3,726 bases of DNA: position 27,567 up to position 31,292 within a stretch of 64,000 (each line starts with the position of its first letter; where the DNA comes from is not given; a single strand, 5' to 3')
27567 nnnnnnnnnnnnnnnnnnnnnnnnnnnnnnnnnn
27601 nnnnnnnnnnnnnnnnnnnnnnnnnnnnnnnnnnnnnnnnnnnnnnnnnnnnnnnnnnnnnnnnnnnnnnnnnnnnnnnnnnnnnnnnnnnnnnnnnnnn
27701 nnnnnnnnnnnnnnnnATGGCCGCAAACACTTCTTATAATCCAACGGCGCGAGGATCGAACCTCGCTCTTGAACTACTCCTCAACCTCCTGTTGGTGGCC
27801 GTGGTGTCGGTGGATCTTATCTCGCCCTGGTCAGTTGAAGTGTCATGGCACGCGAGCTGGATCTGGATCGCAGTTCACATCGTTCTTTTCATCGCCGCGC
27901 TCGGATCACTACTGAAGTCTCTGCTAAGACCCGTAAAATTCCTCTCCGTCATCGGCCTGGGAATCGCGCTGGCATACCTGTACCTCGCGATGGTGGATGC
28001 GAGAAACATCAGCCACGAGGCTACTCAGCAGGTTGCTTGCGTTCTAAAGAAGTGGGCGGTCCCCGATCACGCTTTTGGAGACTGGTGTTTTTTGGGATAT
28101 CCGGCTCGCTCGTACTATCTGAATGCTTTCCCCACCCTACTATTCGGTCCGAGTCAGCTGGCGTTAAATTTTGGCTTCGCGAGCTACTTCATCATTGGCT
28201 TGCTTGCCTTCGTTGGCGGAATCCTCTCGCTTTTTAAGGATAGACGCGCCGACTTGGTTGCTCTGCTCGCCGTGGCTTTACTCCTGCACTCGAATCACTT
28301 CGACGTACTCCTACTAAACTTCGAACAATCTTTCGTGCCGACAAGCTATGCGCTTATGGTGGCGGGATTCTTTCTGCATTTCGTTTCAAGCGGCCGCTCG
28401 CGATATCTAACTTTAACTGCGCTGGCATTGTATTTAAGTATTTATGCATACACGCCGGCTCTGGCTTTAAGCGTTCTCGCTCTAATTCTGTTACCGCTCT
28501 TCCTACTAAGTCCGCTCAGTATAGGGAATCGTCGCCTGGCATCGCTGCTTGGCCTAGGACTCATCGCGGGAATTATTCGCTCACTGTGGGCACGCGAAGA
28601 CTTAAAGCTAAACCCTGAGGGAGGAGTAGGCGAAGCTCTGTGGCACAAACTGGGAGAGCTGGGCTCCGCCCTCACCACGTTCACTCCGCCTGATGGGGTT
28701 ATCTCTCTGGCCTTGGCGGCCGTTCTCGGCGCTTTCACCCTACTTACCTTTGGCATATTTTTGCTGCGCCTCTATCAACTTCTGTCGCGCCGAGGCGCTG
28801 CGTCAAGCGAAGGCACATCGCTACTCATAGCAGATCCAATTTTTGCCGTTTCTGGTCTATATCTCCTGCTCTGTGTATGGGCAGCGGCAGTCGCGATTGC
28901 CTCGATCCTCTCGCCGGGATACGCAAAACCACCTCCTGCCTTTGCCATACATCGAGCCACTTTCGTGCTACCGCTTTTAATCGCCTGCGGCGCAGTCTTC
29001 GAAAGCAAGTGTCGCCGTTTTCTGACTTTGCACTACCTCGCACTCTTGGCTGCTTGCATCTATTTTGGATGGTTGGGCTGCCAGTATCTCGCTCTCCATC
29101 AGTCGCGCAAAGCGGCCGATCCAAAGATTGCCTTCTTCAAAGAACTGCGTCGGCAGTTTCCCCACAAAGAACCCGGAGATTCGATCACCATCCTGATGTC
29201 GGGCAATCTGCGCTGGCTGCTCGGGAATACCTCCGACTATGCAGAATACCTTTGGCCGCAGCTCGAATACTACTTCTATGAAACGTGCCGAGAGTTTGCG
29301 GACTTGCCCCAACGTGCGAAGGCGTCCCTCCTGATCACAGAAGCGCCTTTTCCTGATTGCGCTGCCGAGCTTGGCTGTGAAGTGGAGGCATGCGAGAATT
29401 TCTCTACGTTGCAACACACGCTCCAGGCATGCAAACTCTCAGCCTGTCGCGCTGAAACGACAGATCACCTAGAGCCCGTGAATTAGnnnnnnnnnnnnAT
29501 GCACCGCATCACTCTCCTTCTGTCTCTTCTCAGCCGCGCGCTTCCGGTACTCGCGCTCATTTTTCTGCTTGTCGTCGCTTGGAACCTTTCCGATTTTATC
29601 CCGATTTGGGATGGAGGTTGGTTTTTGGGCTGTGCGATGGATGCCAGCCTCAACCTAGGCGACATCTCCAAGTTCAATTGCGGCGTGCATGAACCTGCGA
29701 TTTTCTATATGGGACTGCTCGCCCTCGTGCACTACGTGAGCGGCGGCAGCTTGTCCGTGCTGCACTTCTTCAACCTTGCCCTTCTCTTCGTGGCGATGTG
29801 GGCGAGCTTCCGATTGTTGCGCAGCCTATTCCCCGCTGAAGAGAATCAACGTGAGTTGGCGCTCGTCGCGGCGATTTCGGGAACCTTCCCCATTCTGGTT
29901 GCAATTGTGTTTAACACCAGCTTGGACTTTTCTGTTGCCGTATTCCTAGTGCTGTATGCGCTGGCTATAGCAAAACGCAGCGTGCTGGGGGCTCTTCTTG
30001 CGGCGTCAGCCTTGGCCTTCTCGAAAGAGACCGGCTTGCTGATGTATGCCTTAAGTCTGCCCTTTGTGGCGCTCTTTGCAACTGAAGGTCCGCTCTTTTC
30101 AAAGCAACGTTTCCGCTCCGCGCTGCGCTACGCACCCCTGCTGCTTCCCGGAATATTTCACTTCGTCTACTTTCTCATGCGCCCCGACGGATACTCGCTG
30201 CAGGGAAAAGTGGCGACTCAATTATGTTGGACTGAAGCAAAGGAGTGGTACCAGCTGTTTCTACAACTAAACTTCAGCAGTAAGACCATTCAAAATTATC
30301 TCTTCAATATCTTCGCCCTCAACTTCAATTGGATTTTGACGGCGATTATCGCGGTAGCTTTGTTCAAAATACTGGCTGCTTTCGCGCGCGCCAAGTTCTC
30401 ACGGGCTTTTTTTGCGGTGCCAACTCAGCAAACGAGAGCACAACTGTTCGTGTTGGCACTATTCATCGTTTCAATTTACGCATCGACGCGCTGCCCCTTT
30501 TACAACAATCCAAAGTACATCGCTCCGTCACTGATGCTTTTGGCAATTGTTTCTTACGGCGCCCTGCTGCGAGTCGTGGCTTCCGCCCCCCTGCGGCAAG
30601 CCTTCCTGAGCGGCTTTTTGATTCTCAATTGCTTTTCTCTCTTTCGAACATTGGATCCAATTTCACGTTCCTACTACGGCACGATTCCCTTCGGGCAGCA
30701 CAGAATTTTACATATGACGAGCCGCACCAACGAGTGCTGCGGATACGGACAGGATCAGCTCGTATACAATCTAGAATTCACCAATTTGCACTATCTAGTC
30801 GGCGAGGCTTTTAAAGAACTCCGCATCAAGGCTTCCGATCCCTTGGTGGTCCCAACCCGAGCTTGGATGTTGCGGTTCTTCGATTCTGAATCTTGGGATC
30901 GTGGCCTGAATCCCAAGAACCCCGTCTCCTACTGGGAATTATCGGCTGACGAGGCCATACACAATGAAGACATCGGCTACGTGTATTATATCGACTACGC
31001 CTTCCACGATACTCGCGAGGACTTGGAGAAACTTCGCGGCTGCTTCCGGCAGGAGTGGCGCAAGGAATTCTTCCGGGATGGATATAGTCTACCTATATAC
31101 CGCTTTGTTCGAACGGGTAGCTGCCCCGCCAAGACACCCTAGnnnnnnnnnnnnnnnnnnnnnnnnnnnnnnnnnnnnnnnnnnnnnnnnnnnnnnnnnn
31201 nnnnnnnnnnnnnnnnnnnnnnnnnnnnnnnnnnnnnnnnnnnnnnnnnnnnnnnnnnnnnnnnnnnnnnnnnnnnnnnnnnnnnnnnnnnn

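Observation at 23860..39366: Array of seven consecutive giant polytopic membrane proteins, including 'YYY'/DUF2298 and TIGR03663-like families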

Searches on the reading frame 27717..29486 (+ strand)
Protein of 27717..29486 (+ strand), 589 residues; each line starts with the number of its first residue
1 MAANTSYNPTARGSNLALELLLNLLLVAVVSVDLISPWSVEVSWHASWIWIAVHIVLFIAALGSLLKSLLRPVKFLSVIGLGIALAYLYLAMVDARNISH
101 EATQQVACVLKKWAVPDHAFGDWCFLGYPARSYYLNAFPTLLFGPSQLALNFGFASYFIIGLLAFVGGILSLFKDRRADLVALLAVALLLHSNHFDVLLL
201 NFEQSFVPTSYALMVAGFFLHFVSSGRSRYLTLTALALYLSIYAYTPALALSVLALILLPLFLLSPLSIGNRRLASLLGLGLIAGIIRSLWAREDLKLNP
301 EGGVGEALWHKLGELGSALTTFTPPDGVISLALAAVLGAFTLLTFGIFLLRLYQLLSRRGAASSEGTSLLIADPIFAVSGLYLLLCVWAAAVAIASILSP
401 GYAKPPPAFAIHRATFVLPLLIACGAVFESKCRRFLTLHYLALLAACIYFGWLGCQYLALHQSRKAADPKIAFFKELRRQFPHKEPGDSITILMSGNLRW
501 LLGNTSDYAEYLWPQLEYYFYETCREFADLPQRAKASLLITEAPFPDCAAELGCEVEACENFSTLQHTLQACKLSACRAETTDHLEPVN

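Call 3: search_protein_families(library=pfam, proteins=[window:27717-29486:+], max_evalue=0.01)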
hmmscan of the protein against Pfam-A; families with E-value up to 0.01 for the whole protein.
window:27717-29486:+ (589 aa): 0 families

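Call 4: search_protein_families(library=ncbifam, proteins=[window:27717-29486:+], max_evalue=0.01)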
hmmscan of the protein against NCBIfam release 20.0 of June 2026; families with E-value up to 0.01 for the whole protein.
window:27717-29486:+ (589 aa): 0 families

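Call 22: search_protein_families(library=pfam, proteins=[window:27717-29486:+], max_evalue=10)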
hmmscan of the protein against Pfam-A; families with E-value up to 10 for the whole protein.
window:27717-29486:+ (589 aa): 0 families

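Call 47: search_protein_representatives(protein=window:27717-29483:+)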
Query: 589 residues. Proteins with E-value up to 0.001 (for the whole library): 326; up to 1e-10: 257; up to 1e-30: 30. The best 150 are listed.
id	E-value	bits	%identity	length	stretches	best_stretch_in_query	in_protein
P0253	0.0e+00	1302.0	100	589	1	1-589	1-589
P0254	3.7e-73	263.6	36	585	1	32-542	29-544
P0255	1.7e-59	218.5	32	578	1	19-531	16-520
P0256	1.4e-46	175.8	32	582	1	23-549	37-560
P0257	7.0e-41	157.0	34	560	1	23-541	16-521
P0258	1.1e-40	156.3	29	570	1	28-541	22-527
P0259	2.3e-40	155.3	32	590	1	25-524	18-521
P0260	1.4e-37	146.1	31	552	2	49-300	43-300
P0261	7.1e-37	143.7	29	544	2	24-298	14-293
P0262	2.3e-36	142.0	36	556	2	44-298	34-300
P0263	1.8e-35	139.1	34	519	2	43-298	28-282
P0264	8.3e-35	136.9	29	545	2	31-298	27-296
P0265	5.3e-34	134.2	32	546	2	17-299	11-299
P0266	3.3e-33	131.6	29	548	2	25-309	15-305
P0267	7.5e-33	130.4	27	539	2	20-301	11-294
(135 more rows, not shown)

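Call 50: search_protein_families(library=pfam, alignment_id=A4, max_evalue=0.01)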
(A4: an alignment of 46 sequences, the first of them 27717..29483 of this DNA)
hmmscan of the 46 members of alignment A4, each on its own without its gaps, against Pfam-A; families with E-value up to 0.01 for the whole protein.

A. member 1, window:27717-29483:+ (589 aa): 0 families

B. families by the number of members that match (of 46 scanned): 3 families
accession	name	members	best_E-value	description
PF15932.10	DUF4748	1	0.00031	Domain of unknown function (DUF4748)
PF15055.12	DMAC1_Dmo2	1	0.0022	DMAC1/Dmo2-like domain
PF13231.12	PMT_2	1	0.0022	Dolichyl-phosphate-mannose-protein mannosyltransferase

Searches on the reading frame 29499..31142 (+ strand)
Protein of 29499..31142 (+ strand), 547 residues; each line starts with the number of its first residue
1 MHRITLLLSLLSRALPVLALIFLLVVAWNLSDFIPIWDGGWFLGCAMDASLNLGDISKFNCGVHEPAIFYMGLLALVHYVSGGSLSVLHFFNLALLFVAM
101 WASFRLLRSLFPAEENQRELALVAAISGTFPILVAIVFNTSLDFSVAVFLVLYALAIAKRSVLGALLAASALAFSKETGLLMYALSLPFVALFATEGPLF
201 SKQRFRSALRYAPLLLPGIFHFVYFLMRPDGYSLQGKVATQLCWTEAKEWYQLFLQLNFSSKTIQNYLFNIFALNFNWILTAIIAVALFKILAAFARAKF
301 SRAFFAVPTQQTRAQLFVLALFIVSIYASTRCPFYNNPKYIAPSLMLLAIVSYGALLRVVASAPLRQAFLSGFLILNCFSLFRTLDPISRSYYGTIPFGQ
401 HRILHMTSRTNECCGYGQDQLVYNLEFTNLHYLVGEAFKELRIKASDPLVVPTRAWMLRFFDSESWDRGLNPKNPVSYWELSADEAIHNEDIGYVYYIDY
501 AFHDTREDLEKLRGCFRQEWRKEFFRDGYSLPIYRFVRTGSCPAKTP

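Call 3: search_protein_families(library=pfam, proteins=[window:29499-31142:+], max_evalue=0.01)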
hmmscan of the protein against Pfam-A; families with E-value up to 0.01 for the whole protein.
window:29499-31142:+ (547 aa): 0 families

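Call 4: search_protein_families(library=ncbifam, proteins=[window:29499-31142:+], max_evalue=0.01)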
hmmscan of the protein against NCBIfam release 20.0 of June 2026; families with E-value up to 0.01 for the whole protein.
window:29499-31142:+ (547 aa): 0 families

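Call 22: search_protein_families(library=pfam, proteins=[window:29499-31142:+], max_evalue=10)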
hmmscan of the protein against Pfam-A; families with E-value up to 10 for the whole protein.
window:29499-31142:+ (547 aa): 0 families

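Call 35: find_homologous_proteins(query=window:29499-31139:+, max_evalue=0.001)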
Query window:29499-31139:+ (547 aa): 12 proteins with E <= 0.001 among 8000 candidates.
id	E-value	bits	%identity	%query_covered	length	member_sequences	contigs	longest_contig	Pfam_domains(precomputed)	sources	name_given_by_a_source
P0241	0.0e+0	1231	100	100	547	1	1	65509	-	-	-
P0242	1.2e-57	214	30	96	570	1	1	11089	-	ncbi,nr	ncbi:MAG: hypothetical protein M3081_19220 [Gemmatimonadota bacterium]|nr:hypothetical protein [Gemm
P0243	7.9e-51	192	30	92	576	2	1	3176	-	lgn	-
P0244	1.8e-47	181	29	94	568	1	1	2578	-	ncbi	-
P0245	5.5e-45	173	30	95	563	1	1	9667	-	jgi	jgi:hypothetical protein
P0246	4.8e-40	156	29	79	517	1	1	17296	-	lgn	-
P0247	5.3e-40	156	29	84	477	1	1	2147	-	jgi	jgi:hypothetical protein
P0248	3.4e-39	154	28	77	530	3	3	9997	-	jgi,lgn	jgi:hypothetical protein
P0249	5.2e-39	153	31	72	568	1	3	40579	-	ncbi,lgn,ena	-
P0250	5.9e-37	146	31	77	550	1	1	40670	-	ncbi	-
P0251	1.3e-34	138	26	97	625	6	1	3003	-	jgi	-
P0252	9.5e-18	83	31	31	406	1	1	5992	-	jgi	jgi:hypothetical protein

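Call 46: search_solved_structures(query=A3, max_evalue=10)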
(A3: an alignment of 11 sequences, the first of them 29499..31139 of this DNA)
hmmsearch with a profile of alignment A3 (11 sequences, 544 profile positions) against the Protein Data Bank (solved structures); distinct sequences matched with E-value up to 10: 1.
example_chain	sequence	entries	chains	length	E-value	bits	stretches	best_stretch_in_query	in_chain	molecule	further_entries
2bsk_A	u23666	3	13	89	1.7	10.3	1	45-77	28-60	MITOCHONDRIAL IMPORT INNER MEMBRANE TRANSLOCASE SUBUNIT TIM9 A | Mitochondrial import inner membrane translocase subunit Tim9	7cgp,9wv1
